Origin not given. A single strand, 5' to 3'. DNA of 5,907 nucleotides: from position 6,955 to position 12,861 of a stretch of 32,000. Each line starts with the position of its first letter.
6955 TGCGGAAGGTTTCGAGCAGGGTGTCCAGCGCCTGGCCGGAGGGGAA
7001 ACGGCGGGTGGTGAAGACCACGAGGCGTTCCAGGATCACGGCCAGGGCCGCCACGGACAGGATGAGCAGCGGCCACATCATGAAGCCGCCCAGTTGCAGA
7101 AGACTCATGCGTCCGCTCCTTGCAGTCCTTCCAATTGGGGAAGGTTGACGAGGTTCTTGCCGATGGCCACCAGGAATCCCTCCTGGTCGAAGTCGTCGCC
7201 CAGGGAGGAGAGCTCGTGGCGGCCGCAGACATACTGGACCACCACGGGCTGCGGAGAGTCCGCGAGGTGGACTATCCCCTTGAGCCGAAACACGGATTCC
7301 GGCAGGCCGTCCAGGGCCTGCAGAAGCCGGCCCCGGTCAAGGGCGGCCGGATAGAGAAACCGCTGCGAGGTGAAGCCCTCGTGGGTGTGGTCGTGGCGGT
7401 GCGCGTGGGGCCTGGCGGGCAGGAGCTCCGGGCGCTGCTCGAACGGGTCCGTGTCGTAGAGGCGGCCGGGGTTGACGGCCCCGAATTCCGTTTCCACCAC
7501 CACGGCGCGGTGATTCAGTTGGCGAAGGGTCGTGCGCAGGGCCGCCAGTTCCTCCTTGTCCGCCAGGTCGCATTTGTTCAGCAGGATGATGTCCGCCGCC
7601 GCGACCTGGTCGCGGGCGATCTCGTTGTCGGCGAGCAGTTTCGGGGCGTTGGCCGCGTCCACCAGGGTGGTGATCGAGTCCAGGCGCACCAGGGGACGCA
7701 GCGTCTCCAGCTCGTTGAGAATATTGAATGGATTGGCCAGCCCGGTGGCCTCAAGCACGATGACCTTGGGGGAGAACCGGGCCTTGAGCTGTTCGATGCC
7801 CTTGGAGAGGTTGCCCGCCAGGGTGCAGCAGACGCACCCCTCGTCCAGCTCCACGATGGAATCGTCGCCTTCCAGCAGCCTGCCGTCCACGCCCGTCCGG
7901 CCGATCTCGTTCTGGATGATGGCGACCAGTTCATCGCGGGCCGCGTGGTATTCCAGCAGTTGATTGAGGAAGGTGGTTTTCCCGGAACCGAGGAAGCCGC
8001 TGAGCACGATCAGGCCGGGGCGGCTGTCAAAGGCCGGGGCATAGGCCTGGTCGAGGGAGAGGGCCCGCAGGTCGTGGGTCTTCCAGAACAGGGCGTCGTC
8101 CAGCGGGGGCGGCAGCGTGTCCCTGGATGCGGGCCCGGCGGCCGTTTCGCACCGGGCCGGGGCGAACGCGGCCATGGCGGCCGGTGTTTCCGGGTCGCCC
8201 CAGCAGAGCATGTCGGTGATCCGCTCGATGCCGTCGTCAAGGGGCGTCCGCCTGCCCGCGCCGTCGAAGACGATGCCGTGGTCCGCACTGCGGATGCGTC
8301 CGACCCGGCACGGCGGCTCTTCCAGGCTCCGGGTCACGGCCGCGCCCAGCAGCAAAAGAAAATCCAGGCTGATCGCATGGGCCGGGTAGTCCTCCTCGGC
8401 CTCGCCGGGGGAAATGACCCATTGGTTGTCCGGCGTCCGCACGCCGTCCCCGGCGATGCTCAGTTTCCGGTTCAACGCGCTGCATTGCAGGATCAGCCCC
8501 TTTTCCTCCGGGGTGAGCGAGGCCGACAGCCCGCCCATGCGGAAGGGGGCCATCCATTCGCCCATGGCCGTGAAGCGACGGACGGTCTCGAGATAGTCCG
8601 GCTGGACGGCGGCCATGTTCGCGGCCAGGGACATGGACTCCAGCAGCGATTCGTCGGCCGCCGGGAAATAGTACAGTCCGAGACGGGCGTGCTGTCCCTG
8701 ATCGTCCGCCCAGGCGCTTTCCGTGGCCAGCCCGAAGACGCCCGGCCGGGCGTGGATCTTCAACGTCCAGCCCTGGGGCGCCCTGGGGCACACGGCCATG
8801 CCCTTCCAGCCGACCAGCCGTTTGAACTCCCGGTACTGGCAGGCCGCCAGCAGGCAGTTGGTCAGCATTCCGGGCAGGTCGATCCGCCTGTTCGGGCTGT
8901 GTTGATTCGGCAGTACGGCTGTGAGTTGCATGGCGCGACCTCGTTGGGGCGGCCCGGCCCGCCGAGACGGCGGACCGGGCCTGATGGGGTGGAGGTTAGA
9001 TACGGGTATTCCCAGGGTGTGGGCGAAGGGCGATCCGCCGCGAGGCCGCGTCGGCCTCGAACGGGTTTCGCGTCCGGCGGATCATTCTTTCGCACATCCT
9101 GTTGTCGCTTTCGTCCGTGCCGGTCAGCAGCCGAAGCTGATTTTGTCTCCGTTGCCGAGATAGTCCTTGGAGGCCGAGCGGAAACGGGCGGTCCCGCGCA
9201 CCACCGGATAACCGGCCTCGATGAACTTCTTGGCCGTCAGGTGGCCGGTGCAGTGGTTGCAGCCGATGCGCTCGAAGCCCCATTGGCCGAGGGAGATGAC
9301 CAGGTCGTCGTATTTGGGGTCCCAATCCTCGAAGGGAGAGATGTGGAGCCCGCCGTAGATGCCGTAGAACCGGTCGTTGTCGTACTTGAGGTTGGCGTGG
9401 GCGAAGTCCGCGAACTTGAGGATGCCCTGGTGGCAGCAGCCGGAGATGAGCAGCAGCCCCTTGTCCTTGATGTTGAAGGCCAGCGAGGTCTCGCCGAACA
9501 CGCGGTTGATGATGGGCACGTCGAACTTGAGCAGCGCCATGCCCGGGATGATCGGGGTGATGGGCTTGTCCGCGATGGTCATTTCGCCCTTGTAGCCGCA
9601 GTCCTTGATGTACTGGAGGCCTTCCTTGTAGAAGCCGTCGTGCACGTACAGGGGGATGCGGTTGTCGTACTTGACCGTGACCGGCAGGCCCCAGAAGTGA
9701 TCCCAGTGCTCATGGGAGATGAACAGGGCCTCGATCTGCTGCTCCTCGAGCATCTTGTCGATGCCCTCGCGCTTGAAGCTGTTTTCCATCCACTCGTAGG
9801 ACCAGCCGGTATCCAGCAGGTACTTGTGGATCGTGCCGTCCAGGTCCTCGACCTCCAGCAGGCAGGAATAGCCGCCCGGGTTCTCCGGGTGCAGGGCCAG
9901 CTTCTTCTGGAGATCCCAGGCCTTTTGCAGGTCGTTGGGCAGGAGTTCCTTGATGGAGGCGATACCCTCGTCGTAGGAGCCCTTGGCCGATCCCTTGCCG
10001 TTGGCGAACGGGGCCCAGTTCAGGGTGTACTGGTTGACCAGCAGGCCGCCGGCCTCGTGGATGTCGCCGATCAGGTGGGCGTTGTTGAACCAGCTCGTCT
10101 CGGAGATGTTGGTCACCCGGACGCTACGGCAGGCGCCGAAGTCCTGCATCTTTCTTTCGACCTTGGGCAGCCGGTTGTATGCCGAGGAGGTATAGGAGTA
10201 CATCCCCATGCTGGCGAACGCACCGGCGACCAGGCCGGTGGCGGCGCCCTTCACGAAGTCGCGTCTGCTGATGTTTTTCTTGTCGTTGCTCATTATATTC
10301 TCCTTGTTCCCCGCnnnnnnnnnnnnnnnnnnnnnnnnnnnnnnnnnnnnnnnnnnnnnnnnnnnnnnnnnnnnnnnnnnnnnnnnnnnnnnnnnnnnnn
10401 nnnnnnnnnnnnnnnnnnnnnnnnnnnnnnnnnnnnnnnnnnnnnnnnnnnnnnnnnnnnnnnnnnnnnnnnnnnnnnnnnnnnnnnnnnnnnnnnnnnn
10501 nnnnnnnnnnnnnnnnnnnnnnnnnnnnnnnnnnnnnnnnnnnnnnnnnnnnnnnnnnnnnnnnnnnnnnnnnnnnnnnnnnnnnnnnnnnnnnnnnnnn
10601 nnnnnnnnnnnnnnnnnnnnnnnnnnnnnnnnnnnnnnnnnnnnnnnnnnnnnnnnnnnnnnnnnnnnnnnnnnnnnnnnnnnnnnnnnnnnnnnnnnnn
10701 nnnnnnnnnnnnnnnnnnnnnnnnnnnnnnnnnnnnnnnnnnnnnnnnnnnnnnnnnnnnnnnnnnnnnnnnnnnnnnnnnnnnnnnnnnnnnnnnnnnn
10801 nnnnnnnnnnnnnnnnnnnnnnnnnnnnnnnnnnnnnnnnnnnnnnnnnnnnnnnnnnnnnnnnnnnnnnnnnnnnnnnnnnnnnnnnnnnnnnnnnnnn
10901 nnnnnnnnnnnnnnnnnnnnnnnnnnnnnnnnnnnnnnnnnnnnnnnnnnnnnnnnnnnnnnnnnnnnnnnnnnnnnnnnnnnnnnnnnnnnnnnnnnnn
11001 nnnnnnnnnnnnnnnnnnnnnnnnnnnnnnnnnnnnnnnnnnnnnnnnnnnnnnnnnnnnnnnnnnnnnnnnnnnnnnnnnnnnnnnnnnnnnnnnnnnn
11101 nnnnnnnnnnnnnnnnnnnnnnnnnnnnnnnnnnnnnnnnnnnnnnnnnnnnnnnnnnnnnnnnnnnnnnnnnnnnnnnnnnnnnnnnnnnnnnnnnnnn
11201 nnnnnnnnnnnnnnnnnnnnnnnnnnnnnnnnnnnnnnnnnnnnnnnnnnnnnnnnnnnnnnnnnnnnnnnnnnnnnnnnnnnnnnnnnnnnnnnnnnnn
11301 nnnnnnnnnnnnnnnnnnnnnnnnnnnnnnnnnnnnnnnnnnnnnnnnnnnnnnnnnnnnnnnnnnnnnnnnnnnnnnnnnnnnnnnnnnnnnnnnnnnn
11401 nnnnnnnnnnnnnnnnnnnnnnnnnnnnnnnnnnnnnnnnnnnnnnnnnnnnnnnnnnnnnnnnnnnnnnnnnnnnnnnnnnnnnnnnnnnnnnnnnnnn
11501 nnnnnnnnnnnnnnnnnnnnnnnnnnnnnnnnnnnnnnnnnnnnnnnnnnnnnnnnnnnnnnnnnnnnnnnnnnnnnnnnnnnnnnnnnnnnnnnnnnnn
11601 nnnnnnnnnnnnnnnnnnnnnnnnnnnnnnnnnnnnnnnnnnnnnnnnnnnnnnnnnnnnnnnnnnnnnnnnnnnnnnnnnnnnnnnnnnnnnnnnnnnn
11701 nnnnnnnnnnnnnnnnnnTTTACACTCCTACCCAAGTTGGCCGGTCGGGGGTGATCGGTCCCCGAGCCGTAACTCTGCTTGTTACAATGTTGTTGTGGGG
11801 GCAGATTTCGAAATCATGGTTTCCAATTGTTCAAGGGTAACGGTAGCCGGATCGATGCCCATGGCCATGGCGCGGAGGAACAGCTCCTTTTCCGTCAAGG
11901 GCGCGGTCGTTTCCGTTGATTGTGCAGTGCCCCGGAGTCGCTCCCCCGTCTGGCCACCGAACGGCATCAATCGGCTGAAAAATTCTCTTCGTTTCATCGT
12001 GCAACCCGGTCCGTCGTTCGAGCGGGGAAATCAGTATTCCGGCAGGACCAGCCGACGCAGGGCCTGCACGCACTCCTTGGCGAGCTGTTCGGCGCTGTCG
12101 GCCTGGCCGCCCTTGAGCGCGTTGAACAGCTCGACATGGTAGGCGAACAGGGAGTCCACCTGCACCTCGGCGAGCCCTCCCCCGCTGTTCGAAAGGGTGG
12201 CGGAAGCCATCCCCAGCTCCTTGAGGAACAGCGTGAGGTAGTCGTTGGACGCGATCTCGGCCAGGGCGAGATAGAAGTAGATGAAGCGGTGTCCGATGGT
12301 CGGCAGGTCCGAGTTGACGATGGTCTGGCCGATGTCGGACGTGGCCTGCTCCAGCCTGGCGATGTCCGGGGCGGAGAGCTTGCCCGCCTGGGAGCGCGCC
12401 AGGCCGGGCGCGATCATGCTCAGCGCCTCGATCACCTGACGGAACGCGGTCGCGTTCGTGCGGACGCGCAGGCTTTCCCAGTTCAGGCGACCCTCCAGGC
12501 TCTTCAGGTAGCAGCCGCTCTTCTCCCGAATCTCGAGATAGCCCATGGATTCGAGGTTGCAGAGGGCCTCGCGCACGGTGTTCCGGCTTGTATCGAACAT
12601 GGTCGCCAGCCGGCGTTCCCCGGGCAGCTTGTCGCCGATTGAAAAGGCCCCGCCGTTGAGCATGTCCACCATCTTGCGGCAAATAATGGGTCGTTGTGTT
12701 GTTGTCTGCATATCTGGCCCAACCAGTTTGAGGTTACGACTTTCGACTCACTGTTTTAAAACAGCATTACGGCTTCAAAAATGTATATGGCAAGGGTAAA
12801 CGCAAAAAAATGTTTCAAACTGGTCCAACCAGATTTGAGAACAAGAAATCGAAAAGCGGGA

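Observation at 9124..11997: Triad of Tat-exported MBL-fold enzyme, aromatic-rich 11-TM membrane protein and 71-aa RR-motif protein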

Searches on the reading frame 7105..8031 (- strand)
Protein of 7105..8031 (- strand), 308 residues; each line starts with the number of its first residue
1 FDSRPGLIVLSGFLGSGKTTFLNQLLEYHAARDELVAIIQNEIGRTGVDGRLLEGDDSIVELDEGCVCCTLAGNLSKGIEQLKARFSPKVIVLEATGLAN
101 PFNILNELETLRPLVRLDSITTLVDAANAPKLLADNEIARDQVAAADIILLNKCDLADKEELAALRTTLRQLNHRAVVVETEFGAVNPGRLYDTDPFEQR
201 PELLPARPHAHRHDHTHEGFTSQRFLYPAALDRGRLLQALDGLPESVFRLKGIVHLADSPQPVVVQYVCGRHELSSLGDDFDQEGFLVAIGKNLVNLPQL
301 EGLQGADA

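Call 73: search_solved_structures(query=window:7105-8031:-, max_evalue=0.00001)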
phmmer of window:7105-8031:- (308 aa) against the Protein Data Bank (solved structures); distinct sequences matched with E-value up to 0.00001: 3.
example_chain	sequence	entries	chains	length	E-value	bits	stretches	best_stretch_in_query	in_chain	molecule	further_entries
1nij_A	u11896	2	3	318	3.1e-25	92.5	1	8-266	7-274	Hypothetical protein yjiA | Uncharacterized GTP-binding protein YjiA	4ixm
4ixn_A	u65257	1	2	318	2.6e-22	82.9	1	8-266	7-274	Uncharacterized GTP-binding protein YjiA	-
7ong_A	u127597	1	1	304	9.5e-06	28.5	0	7-55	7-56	SAKe6BE-L1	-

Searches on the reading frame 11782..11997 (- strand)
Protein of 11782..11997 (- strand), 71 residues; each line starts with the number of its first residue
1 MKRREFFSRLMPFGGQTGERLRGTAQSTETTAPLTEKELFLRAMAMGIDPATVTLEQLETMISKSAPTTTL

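Call 3: search_protein_families(library=pfam, proteins=[window:11782-11997:-], max_evalue=0.1)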
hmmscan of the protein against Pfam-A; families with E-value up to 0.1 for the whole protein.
window:11782-11997:- (71 aa): 0 families

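Call 4: search_protein_families(library=ncbifam, proteins=[window:11782-11997:-], max_evalue=0.1)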
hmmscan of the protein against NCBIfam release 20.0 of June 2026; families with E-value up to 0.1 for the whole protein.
window:11782-11997:- (71 aa): 0 families

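Call 48: search_protein_families(library=padloc, proteins=[window:11782-11997:-], max_evalue=0.01)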
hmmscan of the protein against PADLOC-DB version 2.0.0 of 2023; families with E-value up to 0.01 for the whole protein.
window:11782-11997:- (71 aa): 0 families

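Call 87: search_protein_families(library=pfam, proteins=[window:11785-11997:-], max_evalue=5)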
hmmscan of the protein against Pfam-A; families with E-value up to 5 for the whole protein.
seq(71 aa): 0 families

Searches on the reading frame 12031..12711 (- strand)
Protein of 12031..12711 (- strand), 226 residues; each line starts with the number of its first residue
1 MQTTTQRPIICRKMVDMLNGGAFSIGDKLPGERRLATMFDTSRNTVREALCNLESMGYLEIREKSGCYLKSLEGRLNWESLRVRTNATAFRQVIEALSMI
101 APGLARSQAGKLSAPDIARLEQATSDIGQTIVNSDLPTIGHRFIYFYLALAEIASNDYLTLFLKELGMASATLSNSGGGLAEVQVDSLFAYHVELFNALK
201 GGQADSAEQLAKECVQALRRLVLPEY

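Call 3: search_protein_families(library=pfam, proteins=[window:12031-12711:-], max_evalue=0.1)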
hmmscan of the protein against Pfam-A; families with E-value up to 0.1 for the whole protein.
window:12031-12711:- (226 aa): 5 families
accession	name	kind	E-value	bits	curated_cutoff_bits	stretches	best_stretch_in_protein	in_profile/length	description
PF00392.27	GntR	-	1.1e-15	57.4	27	1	13-68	8-63/64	Bacterial regulatory proteins, gntR family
PF07729.17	FCD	-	7.1e-12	46.3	24.3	1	93-216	2-124/125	FCD domain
PF13545.12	HTH_Crp_2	-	0.018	15.4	27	1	34-64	27-57/70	Crp-like helix-turn-helix domain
PF14502.12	HTH_41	-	0.021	14.7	25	1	25-68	2-47/48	Helix-turn-helix domain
PF01325.25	Fe_dep_repress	-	0.029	15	26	1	28-66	21-59/60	Iron dependent repressor, N-terminal DNA binding domain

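Call 4: search_protein_families(library=ncbifam, proteins=[window:12031-12711:-], max_evalue=0.1)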
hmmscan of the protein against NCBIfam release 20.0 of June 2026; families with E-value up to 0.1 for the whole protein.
window:12031-12711:- (226 aa): 31 families (the best 25 are shown)
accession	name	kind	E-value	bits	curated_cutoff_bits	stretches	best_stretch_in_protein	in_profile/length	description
NF003011.0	PRK03837.1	subfamily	1.7e-13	50.8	260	1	12-213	20-224/241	transcriptional regulator NanR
NF007741.0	PRK10421.1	equivalog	5.2e-13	49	311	1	10-211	12-222/262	transcriptional regulator LldR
NF007588.0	PRK10225.1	equivalog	2.4e-12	46.7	442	1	4-160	6-165/257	Uxu operon transcriptional regulator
NF007001.0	PRK09464.1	equivalog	2.3e-11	43.8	330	1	9-164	14-171/254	pyruvate dehydrogenase complex transcriptional repressor PdhR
NF008571.0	PRK11523.1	equivalog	1.3e-10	41.2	396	1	16-120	19-124/258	transcriptional regulator ExuR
NF052282.1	PLP_TF_PdxR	equivalog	3.4e-10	39.6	320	1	10-79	6-75/448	MocR-like pyridoxine biosynthesis transcription factor PdxR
TIGR03337.1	phnR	equivalog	1.7e-09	37.7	296.75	1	12-69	8-65/231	phosphonate utilization transcriptional regulator PhnR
TIGR02325.1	C_P_lyase_phnF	equivalog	5.7e-09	35.8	156.8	1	14-92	17-94/238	phosphonate metabolism transcriptional regulator PhnF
TIGR02018.2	his_ut_repres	equivalog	2e-08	33.9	220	1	12-71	6-65/226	histidine utilization transcriptional repressor HutC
NF052281.1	rhizopine_MocR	equivalog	9.3e-08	31.1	650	1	10-79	23-92/479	rhizopine catabolism transcriptional regulator MocR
NF052290.2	MocR_like_YczR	exception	1e-07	31.1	487.4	1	18-82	32-96/458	MocR-like transcription factor YczR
TIGR02404.1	trehalos_R_Bsub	equivalog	1.6e-07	31.2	211.95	1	10-60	5-55/233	trehalose operon repressor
NF007292.0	PRK09764.1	equivalog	6.5e-07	28.8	281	1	11-80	11-78/240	GntR family transcriptional regulator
NF053730.1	TransRegRv1152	equivalog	8.7e-07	28.9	170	1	12-73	23-84/120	Rv1152 family transcriptional regulator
TIGR03338.1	phnR_burk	equivalog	1.3e-06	28.2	271.5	1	12-217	18-208/212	phosphonate utilization associated transcriptional regulator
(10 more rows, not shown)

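Call 48: search_protein_families(library=padloc, proteins=[window:12031-12711:-], max_evalue=0.01)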
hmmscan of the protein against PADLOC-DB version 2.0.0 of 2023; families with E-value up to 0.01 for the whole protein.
window:12031-12711:- (226 aa): 2 families
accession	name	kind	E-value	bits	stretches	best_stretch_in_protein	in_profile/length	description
PDLC01268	CasR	-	0.0013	16.7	1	33-71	141-178/179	"CAS-I,CAS-II,CAS-III,CAS-IV,CAS-V,CAS-VI; associated_signaling"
PDLC01434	CasR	-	0.0094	13.8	0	33-64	145-176/191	"CAS-I,CAS-II,CAS-III,CAS-IV,CAS-V,CAS-VI; associated_signaling"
